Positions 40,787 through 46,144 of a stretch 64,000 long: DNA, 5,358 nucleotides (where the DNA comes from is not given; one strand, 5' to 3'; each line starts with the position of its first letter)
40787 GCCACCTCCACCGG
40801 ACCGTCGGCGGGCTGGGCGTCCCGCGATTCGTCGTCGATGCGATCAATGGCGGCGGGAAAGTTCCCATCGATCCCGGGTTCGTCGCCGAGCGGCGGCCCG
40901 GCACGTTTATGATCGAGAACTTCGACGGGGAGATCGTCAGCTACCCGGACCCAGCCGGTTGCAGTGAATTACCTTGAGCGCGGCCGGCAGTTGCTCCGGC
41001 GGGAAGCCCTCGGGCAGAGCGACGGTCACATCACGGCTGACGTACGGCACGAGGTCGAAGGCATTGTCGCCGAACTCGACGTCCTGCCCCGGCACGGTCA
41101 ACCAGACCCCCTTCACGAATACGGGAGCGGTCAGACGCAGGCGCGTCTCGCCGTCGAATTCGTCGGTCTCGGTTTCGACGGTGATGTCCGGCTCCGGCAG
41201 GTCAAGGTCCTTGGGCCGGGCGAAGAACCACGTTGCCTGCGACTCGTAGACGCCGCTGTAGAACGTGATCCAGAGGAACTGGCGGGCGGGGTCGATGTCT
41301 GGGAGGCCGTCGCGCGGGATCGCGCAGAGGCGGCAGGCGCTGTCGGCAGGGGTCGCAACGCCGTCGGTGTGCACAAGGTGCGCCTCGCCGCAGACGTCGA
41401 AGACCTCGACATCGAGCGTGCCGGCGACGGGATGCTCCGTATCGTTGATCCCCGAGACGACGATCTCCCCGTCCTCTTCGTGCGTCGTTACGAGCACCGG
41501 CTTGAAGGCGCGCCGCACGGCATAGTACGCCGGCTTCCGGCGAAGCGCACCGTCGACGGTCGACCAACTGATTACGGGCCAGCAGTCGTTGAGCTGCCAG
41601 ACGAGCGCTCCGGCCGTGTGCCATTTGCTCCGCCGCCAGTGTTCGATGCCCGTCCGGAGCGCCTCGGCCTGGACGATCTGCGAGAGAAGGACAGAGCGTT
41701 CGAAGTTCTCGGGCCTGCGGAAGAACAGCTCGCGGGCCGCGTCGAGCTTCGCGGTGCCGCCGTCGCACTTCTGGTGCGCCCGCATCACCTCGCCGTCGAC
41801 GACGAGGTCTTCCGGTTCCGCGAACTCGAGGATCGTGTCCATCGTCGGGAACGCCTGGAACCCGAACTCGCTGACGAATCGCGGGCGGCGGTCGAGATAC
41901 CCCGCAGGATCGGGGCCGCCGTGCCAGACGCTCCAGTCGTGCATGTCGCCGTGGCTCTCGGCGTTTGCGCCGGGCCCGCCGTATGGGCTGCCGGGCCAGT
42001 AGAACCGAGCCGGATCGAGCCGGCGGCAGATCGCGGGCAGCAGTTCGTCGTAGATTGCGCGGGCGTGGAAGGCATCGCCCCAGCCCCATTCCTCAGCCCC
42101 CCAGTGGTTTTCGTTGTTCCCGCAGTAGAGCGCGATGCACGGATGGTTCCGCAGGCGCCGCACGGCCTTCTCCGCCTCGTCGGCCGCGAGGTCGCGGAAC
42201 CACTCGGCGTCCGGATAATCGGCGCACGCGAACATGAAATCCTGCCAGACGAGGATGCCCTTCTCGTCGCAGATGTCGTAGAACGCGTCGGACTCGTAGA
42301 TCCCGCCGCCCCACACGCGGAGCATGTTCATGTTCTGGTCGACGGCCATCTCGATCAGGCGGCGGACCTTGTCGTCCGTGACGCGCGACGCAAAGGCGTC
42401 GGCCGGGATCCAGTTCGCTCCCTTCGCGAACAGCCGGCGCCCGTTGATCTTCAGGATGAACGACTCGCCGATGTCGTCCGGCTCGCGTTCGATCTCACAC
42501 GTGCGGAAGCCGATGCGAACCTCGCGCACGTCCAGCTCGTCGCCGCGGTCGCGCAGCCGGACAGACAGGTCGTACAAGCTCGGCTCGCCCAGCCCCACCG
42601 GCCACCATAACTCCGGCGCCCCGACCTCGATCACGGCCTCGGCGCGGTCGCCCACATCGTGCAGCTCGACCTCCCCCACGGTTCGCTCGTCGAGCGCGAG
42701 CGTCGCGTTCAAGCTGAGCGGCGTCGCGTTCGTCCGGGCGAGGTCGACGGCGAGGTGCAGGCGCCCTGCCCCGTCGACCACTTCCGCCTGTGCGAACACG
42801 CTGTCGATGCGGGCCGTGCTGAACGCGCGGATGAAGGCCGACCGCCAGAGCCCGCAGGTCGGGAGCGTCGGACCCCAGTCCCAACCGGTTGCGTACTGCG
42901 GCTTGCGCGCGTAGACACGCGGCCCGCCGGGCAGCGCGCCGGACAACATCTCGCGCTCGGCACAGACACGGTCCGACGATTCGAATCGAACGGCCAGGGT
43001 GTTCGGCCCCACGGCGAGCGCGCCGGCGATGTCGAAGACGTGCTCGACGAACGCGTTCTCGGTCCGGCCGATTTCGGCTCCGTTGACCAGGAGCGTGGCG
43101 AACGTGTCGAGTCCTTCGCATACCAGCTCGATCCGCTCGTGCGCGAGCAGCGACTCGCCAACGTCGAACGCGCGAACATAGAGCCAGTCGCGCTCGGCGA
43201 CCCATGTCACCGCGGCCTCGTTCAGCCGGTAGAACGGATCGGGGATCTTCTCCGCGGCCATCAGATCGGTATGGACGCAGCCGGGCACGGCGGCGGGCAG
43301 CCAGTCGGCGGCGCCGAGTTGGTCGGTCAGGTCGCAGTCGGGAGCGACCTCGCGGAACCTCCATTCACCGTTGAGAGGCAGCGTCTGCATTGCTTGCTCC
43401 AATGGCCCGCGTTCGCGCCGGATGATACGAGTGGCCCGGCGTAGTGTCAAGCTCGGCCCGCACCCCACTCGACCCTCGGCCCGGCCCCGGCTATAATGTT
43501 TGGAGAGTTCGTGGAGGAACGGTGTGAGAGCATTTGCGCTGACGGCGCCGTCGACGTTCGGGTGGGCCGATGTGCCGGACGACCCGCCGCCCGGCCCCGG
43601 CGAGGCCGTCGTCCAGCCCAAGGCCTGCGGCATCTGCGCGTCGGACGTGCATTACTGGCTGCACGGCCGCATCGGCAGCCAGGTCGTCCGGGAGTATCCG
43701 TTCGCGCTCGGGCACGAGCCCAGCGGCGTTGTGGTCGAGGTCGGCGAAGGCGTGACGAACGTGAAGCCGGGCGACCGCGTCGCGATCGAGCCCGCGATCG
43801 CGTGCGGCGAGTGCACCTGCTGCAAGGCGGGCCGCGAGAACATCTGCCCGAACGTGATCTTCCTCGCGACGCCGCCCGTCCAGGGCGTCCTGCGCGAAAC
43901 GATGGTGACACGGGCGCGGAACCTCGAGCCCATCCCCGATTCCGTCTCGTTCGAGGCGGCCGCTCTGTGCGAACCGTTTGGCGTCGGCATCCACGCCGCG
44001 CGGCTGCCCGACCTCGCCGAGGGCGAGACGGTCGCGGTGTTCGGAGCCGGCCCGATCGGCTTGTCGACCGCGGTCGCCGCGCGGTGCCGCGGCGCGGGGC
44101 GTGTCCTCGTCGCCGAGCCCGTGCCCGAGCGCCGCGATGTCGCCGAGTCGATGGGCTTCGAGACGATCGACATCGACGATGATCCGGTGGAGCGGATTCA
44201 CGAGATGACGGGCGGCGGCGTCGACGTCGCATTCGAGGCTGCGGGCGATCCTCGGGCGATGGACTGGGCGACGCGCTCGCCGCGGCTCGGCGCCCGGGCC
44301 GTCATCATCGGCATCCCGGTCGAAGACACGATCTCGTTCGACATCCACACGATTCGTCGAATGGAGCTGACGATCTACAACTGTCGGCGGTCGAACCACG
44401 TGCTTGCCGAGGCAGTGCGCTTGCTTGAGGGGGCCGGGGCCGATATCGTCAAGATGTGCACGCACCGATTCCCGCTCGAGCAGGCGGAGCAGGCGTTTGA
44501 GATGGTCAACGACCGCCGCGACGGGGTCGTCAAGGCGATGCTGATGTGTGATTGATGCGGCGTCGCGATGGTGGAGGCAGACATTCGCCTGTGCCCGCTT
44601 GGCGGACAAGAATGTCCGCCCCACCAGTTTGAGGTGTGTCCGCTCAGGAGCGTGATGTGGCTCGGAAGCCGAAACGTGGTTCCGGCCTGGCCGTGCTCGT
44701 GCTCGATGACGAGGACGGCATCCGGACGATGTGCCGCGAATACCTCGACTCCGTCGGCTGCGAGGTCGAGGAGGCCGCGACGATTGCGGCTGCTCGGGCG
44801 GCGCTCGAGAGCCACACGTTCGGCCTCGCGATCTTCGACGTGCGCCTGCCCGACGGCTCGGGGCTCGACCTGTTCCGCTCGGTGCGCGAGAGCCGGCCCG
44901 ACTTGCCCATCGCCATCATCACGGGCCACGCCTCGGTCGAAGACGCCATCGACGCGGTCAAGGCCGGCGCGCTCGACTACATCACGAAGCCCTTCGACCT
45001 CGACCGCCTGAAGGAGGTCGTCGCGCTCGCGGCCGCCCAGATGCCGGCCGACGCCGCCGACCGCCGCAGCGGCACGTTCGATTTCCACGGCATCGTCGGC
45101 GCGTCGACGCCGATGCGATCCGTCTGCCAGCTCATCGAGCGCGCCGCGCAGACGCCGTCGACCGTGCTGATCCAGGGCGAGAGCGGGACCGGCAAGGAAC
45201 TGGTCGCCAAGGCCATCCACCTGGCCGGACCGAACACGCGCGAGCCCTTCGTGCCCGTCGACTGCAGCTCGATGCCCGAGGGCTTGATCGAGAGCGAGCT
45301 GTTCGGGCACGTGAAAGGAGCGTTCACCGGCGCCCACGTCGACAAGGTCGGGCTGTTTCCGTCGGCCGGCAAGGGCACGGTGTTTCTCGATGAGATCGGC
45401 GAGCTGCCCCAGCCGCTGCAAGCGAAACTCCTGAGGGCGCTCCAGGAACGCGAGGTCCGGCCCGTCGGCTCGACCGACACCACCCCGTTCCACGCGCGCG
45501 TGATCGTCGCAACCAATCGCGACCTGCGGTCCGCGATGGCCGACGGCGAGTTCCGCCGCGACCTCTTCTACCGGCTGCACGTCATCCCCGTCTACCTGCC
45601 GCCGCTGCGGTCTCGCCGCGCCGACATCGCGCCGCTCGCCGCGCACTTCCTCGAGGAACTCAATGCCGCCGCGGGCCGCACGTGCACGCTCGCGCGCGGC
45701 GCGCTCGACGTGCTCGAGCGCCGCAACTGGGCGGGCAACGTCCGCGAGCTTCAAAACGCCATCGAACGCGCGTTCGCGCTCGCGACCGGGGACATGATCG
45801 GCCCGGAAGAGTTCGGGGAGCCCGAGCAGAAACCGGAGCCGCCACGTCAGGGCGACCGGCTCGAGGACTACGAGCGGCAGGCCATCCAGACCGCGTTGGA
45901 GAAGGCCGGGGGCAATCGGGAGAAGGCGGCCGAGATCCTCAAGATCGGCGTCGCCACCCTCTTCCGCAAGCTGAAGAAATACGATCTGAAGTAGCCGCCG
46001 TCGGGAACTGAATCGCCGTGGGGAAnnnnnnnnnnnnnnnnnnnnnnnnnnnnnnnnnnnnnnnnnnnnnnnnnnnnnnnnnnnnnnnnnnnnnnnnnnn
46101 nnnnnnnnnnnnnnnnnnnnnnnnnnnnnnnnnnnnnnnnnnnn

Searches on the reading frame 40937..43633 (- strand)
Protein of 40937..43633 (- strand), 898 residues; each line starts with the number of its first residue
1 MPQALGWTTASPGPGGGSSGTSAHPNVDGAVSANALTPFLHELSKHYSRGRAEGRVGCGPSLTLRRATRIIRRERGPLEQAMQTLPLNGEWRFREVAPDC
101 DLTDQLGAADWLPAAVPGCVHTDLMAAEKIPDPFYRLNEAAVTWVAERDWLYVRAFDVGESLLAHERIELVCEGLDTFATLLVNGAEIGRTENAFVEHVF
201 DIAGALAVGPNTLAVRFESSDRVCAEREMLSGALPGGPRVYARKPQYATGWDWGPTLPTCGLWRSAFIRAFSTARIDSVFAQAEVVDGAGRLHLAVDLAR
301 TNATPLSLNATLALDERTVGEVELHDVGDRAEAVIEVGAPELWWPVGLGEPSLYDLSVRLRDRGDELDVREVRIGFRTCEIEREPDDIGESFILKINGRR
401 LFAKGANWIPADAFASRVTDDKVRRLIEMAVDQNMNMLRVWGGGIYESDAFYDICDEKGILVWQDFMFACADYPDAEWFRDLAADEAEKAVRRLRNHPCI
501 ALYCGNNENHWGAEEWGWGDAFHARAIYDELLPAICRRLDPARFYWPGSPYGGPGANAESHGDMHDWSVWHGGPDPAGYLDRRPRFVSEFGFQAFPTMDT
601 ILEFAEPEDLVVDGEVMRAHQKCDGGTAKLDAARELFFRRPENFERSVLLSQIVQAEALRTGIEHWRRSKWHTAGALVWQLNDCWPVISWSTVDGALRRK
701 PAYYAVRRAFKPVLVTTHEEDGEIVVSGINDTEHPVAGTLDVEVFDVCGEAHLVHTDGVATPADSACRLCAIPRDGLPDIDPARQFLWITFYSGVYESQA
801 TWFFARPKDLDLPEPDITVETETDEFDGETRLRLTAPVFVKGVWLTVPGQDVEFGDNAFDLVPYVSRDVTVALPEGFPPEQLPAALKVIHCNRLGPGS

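Call 31: search_protein_families(library=pfam, proteins=[window:40937-43633:-], max_evalue=0.001)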
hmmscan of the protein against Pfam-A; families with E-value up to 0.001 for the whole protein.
window:40937-43633:- (898 aa): 5 families
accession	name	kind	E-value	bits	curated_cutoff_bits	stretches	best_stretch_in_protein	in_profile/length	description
PF22666.2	Glyco_hydro_2_N2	-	9.9e-53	179.1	27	1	105-264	10-167/167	Glycosyl hydrolase 2 galactose-binding domain-like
PF00703.27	Glyco_hydro_2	-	1.2e-13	52.2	23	1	274-377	1-109/109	Glycosyl hydrolases family 2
PF17753.7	Ig_mannosidase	-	2.6e-12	46.7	22.6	1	812-890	1-77/81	Ig-fold domain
PF17786.7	Mannosidase_ig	-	2.4e-08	34.8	23.4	1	723-809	2-91/91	Mannosidase Ig/CBM-like domain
PF02837.24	Glyco_hydro_2_N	-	1.3e-06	28.9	28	1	87-217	4-133/169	Glycosyl hydrolases family 2, sugar binding domain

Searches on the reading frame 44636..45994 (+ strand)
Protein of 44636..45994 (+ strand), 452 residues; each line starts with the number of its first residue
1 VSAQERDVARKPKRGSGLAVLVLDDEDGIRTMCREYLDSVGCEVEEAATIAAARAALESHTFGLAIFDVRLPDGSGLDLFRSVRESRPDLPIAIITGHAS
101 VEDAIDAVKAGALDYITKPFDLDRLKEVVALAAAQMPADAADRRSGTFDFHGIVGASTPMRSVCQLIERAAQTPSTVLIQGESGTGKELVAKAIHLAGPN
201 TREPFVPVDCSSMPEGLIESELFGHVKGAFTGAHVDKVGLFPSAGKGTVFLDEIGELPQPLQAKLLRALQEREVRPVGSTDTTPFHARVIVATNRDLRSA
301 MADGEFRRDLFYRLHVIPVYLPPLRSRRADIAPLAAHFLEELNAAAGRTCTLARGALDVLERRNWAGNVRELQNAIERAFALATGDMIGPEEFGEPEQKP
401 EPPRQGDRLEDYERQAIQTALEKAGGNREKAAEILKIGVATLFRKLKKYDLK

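Call 81: search_protein_families(library=pfam, proteins=[window:44636-45994:+], max_evalue=0.00001)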
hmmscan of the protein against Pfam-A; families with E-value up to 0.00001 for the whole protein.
window:44636-45994:+ (452 aa): 5 families
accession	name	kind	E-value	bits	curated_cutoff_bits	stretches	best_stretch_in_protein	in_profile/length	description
PF00158.32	Sigma54_activat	-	1.4e-64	217.2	20.2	1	153-319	1-167/168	Sigma-54 interaction domain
PF00072.30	Response_reg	-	1.4e-27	96.5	30.2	1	20-129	1-110/111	Response regulator receiver domain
PF25601.1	AAA_lid_14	-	5.3e-20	71.5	27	1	325-395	1-72/87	AAA+ ATPase lid domain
PF14532.12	Sigma54_activ_2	-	3.6e-18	66.6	25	1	154-324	1-138/138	Sigma-54 interaction domain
PF02954.25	HTH_8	-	8.8e-13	48.2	22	1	409-449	2-42/42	Bacterial regulatory protein, Fis family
